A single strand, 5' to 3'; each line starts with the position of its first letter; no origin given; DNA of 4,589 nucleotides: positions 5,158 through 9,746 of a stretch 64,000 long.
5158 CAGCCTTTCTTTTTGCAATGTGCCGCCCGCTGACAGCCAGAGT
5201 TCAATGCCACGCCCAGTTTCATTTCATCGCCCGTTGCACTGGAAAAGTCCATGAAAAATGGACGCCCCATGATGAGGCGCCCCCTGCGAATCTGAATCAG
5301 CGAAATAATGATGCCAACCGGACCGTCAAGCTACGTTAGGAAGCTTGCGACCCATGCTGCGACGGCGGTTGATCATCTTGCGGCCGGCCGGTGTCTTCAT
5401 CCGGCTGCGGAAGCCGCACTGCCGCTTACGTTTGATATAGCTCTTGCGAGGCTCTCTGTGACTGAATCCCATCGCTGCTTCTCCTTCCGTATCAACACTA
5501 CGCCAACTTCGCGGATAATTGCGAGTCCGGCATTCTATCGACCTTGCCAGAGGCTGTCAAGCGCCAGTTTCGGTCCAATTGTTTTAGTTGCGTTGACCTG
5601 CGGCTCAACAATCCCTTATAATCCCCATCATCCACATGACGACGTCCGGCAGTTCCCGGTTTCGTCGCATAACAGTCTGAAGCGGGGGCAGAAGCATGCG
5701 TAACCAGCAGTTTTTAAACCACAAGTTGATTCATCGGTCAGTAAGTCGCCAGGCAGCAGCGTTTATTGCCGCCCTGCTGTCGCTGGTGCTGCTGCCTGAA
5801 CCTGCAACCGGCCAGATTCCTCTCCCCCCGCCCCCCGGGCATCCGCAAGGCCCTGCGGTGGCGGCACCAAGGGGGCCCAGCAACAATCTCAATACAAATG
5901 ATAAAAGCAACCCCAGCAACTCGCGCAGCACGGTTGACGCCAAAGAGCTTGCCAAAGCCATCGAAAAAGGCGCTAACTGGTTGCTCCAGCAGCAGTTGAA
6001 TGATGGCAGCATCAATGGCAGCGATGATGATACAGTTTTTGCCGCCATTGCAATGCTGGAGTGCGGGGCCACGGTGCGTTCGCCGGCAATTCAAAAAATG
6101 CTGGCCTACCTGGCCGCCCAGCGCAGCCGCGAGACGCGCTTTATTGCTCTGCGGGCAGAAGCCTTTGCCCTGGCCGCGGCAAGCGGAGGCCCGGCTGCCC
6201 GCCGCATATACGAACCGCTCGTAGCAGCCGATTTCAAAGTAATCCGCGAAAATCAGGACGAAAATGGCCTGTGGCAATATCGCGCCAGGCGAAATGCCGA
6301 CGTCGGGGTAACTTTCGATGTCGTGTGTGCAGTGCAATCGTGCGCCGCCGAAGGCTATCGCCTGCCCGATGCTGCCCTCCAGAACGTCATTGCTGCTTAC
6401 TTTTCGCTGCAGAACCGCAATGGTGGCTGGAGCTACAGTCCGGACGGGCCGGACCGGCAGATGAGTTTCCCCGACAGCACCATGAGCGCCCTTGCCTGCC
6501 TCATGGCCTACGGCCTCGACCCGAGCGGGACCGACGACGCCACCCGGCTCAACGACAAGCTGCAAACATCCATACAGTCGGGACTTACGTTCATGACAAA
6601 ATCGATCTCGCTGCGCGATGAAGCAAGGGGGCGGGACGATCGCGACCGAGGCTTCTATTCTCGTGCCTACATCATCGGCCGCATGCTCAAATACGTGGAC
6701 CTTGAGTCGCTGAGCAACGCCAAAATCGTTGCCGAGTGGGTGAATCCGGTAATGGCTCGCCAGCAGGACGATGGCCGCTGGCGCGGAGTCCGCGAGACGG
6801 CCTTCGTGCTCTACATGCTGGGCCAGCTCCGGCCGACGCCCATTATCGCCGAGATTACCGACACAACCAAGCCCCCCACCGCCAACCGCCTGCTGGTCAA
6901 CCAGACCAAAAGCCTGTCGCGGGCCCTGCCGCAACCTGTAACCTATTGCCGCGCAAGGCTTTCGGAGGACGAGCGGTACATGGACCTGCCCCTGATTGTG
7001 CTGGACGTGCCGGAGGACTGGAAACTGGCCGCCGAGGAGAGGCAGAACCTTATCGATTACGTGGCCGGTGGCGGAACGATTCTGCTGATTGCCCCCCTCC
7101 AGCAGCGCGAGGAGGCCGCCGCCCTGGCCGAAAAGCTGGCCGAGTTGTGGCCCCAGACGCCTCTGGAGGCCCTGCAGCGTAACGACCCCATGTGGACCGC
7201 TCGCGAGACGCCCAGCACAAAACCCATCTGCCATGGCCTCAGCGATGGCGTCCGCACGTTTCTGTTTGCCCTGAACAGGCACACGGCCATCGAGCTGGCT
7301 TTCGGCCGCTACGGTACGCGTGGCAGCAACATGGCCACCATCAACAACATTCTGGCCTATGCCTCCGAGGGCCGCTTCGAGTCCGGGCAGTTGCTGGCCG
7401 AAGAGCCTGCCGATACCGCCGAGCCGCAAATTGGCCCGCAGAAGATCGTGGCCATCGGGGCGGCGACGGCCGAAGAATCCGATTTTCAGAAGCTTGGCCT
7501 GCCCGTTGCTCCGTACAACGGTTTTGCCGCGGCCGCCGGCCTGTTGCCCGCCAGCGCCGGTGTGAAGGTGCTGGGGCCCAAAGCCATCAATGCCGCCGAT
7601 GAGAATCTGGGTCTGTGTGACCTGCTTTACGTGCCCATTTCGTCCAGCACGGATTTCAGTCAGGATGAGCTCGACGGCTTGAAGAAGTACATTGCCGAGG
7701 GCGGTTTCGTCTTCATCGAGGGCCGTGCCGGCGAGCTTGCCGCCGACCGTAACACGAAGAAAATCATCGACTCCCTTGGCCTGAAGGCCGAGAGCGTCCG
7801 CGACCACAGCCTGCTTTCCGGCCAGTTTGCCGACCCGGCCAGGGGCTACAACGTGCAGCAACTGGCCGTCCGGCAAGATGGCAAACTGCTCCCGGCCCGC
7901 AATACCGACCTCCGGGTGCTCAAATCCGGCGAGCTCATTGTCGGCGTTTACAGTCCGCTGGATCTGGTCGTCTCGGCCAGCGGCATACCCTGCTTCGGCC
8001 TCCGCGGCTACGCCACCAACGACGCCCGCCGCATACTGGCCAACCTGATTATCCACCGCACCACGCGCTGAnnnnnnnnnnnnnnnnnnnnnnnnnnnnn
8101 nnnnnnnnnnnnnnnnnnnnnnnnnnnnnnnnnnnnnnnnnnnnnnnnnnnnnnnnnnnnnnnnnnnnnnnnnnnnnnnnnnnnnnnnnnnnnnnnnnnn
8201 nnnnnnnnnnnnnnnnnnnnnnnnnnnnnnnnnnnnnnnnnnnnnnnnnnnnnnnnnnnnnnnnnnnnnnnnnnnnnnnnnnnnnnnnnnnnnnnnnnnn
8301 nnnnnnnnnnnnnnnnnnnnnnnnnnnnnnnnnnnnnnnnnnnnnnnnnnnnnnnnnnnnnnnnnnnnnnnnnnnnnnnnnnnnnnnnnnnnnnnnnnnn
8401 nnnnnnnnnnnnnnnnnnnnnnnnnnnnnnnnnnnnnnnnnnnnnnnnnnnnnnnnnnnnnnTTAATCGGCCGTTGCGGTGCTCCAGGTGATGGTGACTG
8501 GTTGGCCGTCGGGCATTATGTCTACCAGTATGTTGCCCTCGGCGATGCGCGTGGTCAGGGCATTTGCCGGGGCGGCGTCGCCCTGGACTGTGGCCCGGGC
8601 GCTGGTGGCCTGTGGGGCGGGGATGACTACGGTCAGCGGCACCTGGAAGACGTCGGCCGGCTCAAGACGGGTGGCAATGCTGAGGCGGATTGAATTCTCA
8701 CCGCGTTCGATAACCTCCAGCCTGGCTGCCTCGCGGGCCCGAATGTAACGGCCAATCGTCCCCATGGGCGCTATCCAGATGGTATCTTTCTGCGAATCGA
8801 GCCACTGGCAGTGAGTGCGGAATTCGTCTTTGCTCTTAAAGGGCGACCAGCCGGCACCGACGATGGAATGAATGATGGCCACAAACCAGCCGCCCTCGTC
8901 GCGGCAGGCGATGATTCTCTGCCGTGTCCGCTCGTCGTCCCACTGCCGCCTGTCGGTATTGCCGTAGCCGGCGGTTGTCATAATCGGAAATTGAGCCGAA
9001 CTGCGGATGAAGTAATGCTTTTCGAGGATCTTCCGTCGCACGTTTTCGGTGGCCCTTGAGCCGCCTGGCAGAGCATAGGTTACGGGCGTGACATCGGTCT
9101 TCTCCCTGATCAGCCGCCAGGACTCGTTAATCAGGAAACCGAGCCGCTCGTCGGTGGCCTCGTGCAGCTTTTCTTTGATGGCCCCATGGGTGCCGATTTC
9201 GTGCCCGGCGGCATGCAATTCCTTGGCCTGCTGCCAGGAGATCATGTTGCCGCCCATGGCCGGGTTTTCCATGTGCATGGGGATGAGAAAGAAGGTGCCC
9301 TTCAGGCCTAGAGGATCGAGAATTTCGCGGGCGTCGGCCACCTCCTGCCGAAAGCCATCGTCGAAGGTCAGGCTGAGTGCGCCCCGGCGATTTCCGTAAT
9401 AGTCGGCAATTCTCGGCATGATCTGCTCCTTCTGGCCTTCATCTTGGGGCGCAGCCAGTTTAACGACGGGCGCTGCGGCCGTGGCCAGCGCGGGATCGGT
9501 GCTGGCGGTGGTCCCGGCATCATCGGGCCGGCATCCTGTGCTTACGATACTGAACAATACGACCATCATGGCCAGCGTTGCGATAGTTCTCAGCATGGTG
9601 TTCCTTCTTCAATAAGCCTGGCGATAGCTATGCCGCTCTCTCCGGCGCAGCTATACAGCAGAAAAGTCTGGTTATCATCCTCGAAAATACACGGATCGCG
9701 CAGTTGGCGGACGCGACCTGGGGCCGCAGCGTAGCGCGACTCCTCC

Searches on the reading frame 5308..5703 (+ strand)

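Call 15: search_protein_families(library=pfam, proteins=[window:5308-5703:+])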
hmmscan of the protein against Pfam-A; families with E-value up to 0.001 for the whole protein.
window:5308-5703:+ (131 aa): 0 families

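Call 39: search_protein_families(library=pfam, proteins=[window:5308-5703:+], max_evalue=1)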
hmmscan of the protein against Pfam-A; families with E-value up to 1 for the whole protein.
window:5308-5703:+ (131 aa): 1 family
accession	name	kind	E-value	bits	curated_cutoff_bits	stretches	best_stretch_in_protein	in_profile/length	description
PF21064.2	Reovirus_L2_N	-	0.23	11.9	27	1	36-85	20-69/142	Reovirus core-spike protein lambda-2 (L2), N-terminal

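Call 40: search_protein_families(library=ncbifam, proteins=[window:5308-5703:+], max_evalue=1)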
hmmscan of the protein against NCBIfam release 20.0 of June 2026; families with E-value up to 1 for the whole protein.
window:5308-5703:+ (131 aa): 0 families

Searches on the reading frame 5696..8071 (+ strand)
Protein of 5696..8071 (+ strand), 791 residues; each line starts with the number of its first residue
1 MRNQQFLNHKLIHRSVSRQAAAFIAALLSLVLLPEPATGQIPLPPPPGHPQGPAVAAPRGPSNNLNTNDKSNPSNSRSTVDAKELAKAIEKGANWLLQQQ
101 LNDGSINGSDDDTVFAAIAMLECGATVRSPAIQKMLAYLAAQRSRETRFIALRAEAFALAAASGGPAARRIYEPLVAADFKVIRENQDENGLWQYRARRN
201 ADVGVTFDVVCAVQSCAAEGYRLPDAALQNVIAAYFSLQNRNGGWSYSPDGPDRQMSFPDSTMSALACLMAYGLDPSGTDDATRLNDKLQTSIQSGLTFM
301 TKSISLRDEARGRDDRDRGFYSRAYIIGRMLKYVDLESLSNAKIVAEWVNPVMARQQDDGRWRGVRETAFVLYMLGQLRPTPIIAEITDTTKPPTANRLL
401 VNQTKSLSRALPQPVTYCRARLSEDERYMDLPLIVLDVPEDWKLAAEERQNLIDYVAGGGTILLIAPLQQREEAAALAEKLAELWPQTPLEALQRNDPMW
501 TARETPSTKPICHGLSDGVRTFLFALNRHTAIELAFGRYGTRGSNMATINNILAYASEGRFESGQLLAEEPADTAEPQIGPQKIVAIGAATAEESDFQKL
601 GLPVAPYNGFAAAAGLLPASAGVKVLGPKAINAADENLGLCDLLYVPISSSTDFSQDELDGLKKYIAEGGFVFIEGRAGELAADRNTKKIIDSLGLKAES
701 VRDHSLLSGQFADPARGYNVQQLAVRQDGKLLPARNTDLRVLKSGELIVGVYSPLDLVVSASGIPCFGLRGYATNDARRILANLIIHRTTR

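Call 15: search_protein_families(library=pfam, proteins=[window:5696-8071:+])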
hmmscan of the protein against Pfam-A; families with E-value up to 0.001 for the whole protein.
window:5696-8071:+ (791 aa): 3 families
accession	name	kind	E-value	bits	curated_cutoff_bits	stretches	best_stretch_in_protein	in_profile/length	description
PF13709.12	DUF4159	-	8.7e-16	58.5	25.9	2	628-694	39-105/202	Domain of unknown function (DUF4159)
PF13243.12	SQHop_cyclase_C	-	6.3e-07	29.2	26.1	1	178-364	42-228/319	Squalene-hopene cyclase C-terminal domain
PF13249.12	SQHop_cyclase_N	-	0.00055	19.6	26.2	0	87-140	230-283/291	Squalene-hopene cyclase N-terminal domain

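Call 44: find_encoding_contigs(protein=window:5696-8071:+, flank=10000, max_places=4)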
Protein window:5696-8071:+ (791 aa): no gene with exactly this product is on record in the collection.

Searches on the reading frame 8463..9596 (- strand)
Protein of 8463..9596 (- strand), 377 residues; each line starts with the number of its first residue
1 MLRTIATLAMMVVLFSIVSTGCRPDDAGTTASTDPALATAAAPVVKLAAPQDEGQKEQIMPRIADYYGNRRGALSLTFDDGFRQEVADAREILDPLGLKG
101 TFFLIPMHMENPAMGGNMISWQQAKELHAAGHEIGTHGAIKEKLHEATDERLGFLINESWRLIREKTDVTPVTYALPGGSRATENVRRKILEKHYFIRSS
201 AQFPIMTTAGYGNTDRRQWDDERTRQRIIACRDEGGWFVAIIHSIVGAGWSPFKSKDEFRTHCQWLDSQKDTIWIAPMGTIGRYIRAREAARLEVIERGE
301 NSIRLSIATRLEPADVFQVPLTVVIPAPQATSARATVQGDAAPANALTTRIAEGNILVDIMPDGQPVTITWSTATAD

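Call 14: find_encoding_contigs(protein=window:8463-9596:-, flank=10000, max_places=6)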
Protein window:8463-9596:- (377 aa): no gene with exactly this product is on record in the collection.

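Call 15: search_protein_families(library=pfam, proteins=[window:8463-9596:-])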
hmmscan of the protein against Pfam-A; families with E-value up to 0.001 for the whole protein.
window:8463-9596:- (377 aa): 1 family
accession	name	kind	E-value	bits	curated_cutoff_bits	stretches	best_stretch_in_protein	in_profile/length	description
PF01522.26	Polysacc_deac_1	-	5.5e-16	59.1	23.1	1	71-186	6-112/124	Polysaccharide deacetylase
